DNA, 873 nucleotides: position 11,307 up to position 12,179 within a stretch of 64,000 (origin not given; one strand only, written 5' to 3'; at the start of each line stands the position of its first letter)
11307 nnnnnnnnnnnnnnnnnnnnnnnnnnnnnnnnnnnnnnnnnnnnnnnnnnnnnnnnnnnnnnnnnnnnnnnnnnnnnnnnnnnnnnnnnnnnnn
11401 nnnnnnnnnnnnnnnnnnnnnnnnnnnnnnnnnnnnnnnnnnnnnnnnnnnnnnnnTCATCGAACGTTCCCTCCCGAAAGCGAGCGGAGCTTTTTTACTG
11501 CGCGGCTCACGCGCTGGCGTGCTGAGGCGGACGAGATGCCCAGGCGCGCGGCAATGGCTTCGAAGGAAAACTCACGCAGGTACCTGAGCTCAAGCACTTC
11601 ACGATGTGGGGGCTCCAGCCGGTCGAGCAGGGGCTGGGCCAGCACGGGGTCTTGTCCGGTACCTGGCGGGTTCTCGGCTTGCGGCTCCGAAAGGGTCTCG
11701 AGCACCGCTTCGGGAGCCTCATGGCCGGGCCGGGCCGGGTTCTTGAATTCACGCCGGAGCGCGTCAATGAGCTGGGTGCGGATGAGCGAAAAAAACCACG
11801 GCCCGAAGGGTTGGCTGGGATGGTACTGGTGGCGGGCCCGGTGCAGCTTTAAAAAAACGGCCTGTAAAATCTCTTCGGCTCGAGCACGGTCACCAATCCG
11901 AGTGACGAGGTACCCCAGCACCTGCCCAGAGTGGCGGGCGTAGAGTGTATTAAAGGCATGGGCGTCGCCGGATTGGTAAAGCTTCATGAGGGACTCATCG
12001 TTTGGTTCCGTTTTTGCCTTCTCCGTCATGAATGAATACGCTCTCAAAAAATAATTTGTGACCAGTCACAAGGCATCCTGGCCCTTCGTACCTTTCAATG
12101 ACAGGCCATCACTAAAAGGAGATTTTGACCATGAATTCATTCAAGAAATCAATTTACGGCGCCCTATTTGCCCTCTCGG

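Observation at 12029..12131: Perfectly symmetric back-to-back ECF-type promoters (GTCACA-N16-CGTA on both strands) built on a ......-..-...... palindrome; sigma gene appears leaderless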

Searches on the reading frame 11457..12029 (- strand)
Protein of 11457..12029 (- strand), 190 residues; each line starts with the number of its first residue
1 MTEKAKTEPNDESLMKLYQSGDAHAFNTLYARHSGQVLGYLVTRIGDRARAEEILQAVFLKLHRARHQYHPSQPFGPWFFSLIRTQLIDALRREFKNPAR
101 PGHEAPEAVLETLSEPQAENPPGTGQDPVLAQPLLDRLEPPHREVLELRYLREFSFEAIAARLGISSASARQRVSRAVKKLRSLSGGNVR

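Call 5: search_protein_families(library=pfam, proteins=[window:11457-12029:-], max_evalue=0.01)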
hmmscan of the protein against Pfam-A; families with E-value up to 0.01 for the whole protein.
window:11457-12029:- (190 aa): 6 families
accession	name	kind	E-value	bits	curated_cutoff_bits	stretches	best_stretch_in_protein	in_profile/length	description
PF04545.22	Sigma70_r4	-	1.4e-13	50.6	24.1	1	134-182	1-49/50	Sigma-70, region 4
PF04542.20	Sigma70_r2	-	5.9e-13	48.8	24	1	29-94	1-68/71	Sigma-70 region 2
PF08281.18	Sigma70_r4_2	-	4.4e-12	45.9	25.7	1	134-181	7-54/54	Sigma-70, region 4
PF07638.17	Sigma70_ECF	-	3.8e-05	24.1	21.1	1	15-177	8-175/185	ECF sigma factor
PF04967.18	HTH_10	-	0.0023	18.1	23.1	1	152-181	22-51/53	HTH DNA binding domain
PF22980.2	Myb_DNA-bind_8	-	0.0046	16.7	27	1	156-180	22-47/50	Myb-like DNA-binding domain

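Call 6: find_homologous_proteins(query=window:11457-12029:-)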
Query window:11457-12029:- (190 aa): 9 proteins with E <= 0.001 among 349 candidates.
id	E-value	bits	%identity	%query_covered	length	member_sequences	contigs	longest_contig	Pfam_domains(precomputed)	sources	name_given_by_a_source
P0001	5.7e-120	416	100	100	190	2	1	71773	PF04545.23,PF04542.21,PF08281.19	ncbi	ncbi:MAG: RNA polymerase sigma factor [Oligoflexia bacterium]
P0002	7.7e-60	220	59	94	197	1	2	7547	PF07638.18,PF04545.23,PF04542.21,PF08281.19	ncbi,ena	-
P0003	3.5e-59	218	60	93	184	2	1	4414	PF04545.23,PF04542.21,PF08281.19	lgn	-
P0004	2.1e-58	215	61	92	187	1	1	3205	PF04545.23,PF04542.21,PF08281.19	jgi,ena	-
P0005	9.5e-57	210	61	92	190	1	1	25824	PF04545.23,PF04542.21,PF08281.19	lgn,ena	-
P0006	2.2e-54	202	55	94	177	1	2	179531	PF07638.18,PF04545.23,PF04542.21,PF08281.19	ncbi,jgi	jgi:RNA polymerase sigma factor (sigma-70 family)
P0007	6.8e-54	201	56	92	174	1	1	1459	PF04545.23,PF04542.21,PF08281.19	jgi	jgi:RNA polymerase sigma factor (sigma-70 family)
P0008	7.2e-28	116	42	92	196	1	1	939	PF04545.23,PF04542.21,PF08281.19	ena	-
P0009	7.9e-5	41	28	86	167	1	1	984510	PF04545.23,PF04542.21,PF08281.19,PF22029.3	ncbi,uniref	ncbi:sigma-70 family RNA polymerase sigma factor [Nocardioides sp. KR10-350]|uniref:sigma-70 family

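Call 7: search_protein_families(library=ncbifam, proteins=[window:11457-12029:-], max_evalue=0.01)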
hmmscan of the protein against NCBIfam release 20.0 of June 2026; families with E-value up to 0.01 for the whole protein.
window:11457-12029:- (190 aa): 90 families (the best 25 are shown)
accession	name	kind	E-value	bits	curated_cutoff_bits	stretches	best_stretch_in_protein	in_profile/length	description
NF009166.1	PRK12513.1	equivalog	2.5e-31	108.9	206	1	6-183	4-184/193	RNA polymerase sigma factor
TIGR02937.1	sigma70-ECF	superfamily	5.7e-26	91.1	42.9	1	24-183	1-163/165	sigma-70 family RNA polymerase sigma factor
TIGR02989.1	Sig-70_gvs1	subfamily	4.8e-22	78.6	124.55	1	25-182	2-155/158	RNA polymerase sigma-70 factor, Rhodopirellula/Verrucomicrobium family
NF009168.0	PRK12515.1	subfamily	5.2e-20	71.7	236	1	7-184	5-178/189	RNA polymerase sigma factor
TIGR02985.1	Sig70_bacteroi1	subfamily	6.8e-20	71.9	126.4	1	24-183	1-160/162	RNA polymerase sigma-70 factor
NF007227.0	PRK09645.1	subfamily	3.6e-19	69.3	202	1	18-183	7-168/177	sigma-70 family RNA polymerase sigma factor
NF009165.0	PRK12512.1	equivalog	3.8e-18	65.7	198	1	9-182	7-176/184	RNA polymerase sigma factor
NF009172.0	PRK12519.1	subfamily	4.9e-18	65.4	222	1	4-184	9-188/194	RNA polymerase sigma factor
TIGR02983.1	SigE-fam_strep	subfamily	5.4e-18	65.4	141.55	1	21-185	3-158/162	SigE family RNA polymerase sigma factor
TIGR02952.1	Sig70_famx2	equivalog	1.9e-17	63.7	206.45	1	15-184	2-169/170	ECF subfamily RNA polymerase sigma factor, BldN family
NF007216.0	PRK09638.1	equivalog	2.4e-16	60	194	1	9-183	3-172/180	RNA polymerase sigma factor SigY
NF009195.0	PRK12543.1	subfamily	2.8e-16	59.6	197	1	7-183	3-176/192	RNA polymerase sigma factor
TIGR02959.1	SigZ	equivalog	3.2e-16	59.6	168.65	1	32-183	3-146/170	RNA polymerase sigma factor SigZ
TIGR02984.1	Sig-70_plancto1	subfamily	3.8e-16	59.2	183.75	2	135-184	138-187/189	RNA polymerase sigma-70 factor, Planctomycetaceae-specific subfamily 1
NF004113.0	PRK05602.1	equivalog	1.1e-15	57.9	208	1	4-183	25-199/211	RNA polymerase sigma factor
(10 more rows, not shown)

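Call 8: find_encoding_contigs(protein=P0002, flank=4000, max_places=2)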
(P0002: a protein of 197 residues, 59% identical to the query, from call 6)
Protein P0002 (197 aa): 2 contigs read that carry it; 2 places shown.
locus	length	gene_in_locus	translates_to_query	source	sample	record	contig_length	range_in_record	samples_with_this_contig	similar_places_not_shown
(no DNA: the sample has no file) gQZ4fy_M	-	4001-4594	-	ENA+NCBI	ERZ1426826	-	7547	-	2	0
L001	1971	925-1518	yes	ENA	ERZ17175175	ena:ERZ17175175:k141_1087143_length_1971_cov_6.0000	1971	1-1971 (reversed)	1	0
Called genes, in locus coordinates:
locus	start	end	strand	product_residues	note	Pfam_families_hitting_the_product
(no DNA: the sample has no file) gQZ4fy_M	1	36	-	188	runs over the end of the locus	PF00578:AhpC-TSA, PF08534:Redoxin, PF02630:SCO1-SenC (faint), PF10417:1-cysPrx_C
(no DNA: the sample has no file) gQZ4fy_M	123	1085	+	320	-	PF00126:HTH_1, PF03466:LysR_substrate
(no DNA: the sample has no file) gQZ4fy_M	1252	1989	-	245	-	PF00849:PseudoU_synth_2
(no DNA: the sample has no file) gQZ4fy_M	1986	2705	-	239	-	PF01048:PNP_UDP_1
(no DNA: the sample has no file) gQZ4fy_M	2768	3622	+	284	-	-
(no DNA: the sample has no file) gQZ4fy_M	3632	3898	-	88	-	-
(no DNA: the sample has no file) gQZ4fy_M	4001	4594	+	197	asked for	PF07638:Sigma70_ECF (weak), PF04542:Sigma70_r2, PF08281:Sigma70_r4_2, PF04545:Sigma70_r4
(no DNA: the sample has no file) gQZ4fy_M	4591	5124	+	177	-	-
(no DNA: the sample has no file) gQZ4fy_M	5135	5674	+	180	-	?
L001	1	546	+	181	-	?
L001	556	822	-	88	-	-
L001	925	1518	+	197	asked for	PF07638:Sigma70_ECF (weak), PF04542:Sigma70_r2, PF08281:Sigma70_r4_2, PF04545:Sigma70_r4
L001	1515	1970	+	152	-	?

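Call 9: find_encoding_contigs(protein=P0003, flank=4000, max_places=2)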
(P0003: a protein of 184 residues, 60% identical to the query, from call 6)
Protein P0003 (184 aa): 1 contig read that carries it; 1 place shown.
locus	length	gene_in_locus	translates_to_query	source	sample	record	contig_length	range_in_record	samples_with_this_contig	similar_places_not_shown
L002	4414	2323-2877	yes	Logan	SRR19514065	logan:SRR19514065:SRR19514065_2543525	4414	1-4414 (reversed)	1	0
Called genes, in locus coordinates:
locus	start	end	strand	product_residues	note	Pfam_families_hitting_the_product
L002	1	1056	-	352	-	?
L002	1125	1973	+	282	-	-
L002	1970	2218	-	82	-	-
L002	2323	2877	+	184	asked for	PF04542:Sigma70_r2, PF04545:Sigma70_r4, PF08281:Sigma70_r4_2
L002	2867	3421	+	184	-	-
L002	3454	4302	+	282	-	-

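Call 10: find_encoding_contigs(protein=P0004, flank=4000, max_places=2)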
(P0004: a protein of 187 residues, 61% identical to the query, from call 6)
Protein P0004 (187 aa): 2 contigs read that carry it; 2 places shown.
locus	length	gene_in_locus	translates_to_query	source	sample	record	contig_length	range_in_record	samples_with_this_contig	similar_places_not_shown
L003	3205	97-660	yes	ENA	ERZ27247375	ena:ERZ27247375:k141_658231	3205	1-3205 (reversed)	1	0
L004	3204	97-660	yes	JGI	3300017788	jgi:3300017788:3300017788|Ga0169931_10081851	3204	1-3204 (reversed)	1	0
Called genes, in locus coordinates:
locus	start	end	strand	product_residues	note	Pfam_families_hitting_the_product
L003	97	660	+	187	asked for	PF04542:Sigma70_r2, PF04545:Sigma70_r4, PF08281:Sigma70_r4_2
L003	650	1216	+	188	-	-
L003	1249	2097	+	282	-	-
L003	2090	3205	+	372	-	?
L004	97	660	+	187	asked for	PF04542:Sigma70_r2, PF04545:Sigma70_r4, PF08281:Sigma70_r4_2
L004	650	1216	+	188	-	-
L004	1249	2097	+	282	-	-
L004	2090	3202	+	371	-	?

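Call 11: find_encoding_contigs(protein=P0005, flank=4000, max_places=2)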
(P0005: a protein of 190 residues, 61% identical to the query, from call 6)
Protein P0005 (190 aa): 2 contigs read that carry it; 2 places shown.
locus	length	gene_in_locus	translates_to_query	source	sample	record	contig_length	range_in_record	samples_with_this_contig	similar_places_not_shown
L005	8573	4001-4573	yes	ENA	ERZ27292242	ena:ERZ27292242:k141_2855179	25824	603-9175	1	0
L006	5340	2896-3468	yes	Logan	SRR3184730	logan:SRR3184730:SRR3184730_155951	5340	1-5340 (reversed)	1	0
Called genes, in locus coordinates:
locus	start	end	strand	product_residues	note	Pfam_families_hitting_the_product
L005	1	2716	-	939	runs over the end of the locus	PF00176:SNF2-rel_dom, PF00271:Helicase_C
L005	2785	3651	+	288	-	-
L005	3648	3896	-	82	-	-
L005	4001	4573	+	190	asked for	PF04542:Sigma70_r2, PF08281:Sigma70_r4_2, PF04545:Sigma70_r4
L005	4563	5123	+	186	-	-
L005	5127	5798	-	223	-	PF12146:Hydrolase_4, PF12697:Abhydrolase_6, PF00561:Abhydrolase_1, PF06821:Ser_hydrolase (faint)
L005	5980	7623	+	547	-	PF00005:ABC_tran, PF02463:SMC_N (faint), PF13304:AAA_21 (faint), PF12848:ABC_tran_Xtn, PF00005:ABC_tran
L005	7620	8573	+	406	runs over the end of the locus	PF00375:SDF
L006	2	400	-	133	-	?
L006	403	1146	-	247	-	PF01479:S4, PF01728:FtsJ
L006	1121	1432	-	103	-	PF02609:Exonuc_VII_S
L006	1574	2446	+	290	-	-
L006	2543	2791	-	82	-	-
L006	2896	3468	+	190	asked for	PF04542:Sigma70_r2, PF08281:Sigma70_r4_2, PF04545:Sigma70_r4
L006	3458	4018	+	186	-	-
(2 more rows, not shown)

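Call 12: find_encoding_contigs(protein=P0006, flank=4000, max_places=2)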
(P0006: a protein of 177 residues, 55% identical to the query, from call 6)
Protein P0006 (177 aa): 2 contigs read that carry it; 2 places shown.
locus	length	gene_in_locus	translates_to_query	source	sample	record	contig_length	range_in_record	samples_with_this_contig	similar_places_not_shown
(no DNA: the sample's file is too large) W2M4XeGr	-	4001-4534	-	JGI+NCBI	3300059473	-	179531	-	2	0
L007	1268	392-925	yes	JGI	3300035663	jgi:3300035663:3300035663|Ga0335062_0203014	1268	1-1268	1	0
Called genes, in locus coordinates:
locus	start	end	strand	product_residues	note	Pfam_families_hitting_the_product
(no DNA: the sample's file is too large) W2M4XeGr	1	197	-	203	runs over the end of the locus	PF00578:AhpC-TSA, PF08534:Redoxin, PF02630:SCO1-SenC (weak), PF10417:1-cysPrx_C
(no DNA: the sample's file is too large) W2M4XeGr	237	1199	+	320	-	PF00126:HTH_1, PF03466:LysR_substrate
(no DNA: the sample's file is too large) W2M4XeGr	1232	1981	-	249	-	PF00849:PseudoU_synth_2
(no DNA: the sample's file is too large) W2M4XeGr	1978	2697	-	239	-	PF01048:PNP_UDP_1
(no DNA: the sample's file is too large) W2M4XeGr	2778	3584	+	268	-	-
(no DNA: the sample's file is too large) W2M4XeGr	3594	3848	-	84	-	-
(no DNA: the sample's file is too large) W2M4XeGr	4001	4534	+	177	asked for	PF07638:Sigma70_ECF (faint), PF04542:Sigma70_r2, PF08281:Sigma70_r4_2, PF04545:Sigma70_r4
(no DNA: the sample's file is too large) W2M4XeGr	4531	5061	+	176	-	-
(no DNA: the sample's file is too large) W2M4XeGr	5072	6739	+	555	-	PF00005:ABC_tran, PF02463:SMC_N (faint), PF13304:AAA_21 (faint), PF13604:AAA_30 (faint), PF12848:ABC_tran_Xtn, PF00005:ABC_tran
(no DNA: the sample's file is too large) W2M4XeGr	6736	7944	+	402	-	PF00375:SDF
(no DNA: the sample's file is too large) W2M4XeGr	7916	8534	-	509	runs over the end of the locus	PF00501:AMP-binding, PF13193:AMP-binding_C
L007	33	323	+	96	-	-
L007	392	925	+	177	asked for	PF07638:Sigma70_ECF (faint), PF04542:Sigma70_r2, PF08281:Sigma70_r4_2, PF04545:Sigma70_r4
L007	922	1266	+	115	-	?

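Call 13: find_encoding_contigs(protein=P0007, flank=4000, max_places=2)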
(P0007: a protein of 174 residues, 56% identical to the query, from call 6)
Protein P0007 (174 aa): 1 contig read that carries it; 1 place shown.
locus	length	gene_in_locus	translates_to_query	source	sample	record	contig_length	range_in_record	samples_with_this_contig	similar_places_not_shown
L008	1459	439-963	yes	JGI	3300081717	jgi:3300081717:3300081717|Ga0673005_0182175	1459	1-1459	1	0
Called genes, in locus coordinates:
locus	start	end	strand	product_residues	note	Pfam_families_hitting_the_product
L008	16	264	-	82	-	-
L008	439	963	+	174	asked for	PF04542:Sigma70_r2, PF08281:Sigma70_r4_2, PF04545:Sigma70_r4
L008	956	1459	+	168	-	?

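Call 26: search_solved_structures(query=window:11457-12029:-, max_evalue=0.001)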
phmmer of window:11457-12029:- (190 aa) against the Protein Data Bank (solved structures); distinct sequences matched with E-value up to 0.001: 17.
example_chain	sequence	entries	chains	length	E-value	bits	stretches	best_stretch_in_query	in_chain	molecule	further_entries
6dv9_F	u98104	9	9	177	5.5e-11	46.1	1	22-182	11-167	ECF RNA polymerase sigma factor SigL | RNA polymerase sigma factor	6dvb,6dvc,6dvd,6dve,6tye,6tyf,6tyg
6dxo_A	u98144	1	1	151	1.5e-09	41.5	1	17-91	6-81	RNA polymerase ECF-subfamily sigma factor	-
6in7_B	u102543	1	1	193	4.2e-09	40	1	7-179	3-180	RNA polymerase sigma-H factor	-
8z6g_B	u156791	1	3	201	4.2e-09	40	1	7-179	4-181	RNA polymerase sigma factor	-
1or7_A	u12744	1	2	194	9.7e-08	35.6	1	10-179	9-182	RNA polymerase sigma-E factor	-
2q1z_A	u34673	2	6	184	1e-07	35.5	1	14-183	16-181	RpoE, ECF SigE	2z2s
6jbq_F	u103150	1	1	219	1.3e-07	35.1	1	10-179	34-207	ECF RNA polymerase sigma-E factor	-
4cxf_A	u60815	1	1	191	1e-06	32.2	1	11-184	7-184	RNA POLYMERASE SIGMA FACTOR CNRH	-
9m9d_F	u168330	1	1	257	1.2e-06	32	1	25-183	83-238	ECF RNA polymerase sigma factor SigE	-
9m9e_F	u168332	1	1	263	1.2e-06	32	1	25-183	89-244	ECF RNA polymerase sigma factor SigE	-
9m98_F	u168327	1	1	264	1.2e-06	32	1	25-183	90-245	ECF RNA polymerase sigma factor SigE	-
5or5_A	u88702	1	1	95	1.5e-05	28.4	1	10-82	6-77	ECF RNA polymerase sigma-E factor,ECF RNA polymerase sigma factor SigW,ECF RNA polymerase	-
9isn_F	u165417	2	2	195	1.7e-05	28.2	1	20-185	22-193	ECF sigma factor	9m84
2map_A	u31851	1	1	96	4.1e-05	27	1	10-82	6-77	RNA polymerase sigma factor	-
2mao_A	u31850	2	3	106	4.5e-05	26.9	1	10-83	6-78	RNA polymerase sigma factor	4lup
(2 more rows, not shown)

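Call 27: find_encoding_contigs(protein=P0008, flank=4000, max_places=2)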
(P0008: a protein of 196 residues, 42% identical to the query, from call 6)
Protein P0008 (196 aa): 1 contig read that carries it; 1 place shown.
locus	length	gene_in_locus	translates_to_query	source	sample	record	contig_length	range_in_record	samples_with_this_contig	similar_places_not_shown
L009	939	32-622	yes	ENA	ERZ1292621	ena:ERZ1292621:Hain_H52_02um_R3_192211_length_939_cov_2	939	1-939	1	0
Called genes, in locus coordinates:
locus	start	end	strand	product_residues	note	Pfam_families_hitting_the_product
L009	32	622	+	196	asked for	PF04542:Sigma70_r2, PF04545:Sigma70_r4, PF08281:Sigma70_r4_2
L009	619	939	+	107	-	?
